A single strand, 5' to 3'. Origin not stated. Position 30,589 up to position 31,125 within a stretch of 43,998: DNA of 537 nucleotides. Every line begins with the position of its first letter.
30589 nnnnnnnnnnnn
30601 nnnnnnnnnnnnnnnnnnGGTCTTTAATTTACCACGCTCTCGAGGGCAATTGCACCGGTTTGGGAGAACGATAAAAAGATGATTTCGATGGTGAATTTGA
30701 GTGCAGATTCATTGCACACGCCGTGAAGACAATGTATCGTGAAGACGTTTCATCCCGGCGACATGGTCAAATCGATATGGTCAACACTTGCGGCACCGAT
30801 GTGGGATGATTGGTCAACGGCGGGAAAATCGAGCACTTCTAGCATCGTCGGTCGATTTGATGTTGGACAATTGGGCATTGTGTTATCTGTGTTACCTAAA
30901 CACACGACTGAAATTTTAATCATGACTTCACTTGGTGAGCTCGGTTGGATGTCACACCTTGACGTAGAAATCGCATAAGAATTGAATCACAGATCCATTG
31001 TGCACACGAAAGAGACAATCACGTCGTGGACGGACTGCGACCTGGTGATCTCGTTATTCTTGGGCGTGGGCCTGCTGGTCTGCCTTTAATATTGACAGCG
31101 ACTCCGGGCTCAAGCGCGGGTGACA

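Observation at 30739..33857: Head-to-tail array of 12-13 translationally coupled paralogous mini-genes (PGDxV...LGW family)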

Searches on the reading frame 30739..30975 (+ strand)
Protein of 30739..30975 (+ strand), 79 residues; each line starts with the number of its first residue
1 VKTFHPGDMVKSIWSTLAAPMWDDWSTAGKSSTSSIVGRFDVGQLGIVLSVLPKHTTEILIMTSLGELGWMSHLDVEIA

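Call 7: search_protein_families(library=pfam, alignment_id=A1, max_evalue=1)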
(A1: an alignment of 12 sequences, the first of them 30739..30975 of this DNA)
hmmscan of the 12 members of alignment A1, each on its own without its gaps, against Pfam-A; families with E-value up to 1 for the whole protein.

A. member 1, window:30739-30975:+ (79 aa): 0 families

B. families by the number of members that match (of 12 scanned): 2 families
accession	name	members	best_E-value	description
PF04189.18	Gcd10p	1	0.086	Gcd10p family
PF18342.7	LytB_SH3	1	0.22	Endo-beta-N-acetylglucosaminidase LytB SH3 domain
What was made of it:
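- On Pfam SH3b sequence families (SH3_3, SH3_5, SH3_8/GW, LytB_SH3): In the Pfam scan of the 12 window members (A1) the only SH3 hit was LytB_SH3 at E = 0.22, one member (call 7).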

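Call 8: search_protein_families(library=phrogs, alignment_id=A1, max_evalue=0.1)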
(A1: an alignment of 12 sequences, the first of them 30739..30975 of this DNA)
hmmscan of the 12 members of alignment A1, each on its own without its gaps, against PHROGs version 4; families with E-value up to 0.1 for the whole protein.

A. member 1, window:30739-30975:+ (79 aa): 0 families

B. families by the number of members that match (of 12 scanned): 0 families

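Call 12: find_homologous_proteins(query=A1, max_evalue=0.001)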
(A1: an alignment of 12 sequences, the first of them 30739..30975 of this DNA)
Query A1 (12 sequences) (79 aa, profile of the alignment): 7 proteins with E <= 0.001 among 6967 candidates.
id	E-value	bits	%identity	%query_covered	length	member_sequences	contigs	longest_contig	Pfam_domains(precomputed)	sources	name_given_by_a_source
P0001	7.6e-20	89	28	91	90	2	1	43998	-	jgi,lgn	-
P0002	8.7e-20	89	24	94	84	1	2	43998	-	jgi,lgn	-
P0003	8.8e-18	82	41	28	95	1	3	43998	-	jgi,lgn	-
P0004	7.8e-14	70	63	20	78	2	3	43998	-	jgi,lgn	-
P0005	1.9e-13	68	25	91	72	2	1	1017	-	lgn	-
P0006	6.2e-13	67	-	-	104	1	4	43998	-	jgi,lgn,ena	-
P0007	1.1e-11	63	99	100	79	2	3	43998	-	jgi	-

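Call 16: find_encoding_contigs(protein=P0005, flank=5000)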
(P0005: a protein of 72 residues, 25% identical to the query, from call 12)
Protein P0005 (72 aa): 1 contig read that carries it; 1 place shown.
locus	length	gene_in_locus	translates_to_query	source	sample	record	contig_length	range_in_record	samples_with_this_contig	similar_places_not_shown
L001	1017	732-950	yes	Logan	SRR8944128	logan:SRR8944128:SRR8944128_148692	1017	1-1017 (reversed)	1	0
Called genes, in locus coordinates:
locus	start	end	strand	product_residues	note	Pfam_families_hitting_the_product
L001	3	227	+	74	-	?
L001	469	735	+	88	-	-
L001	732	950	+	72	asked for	-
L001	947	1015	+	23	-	?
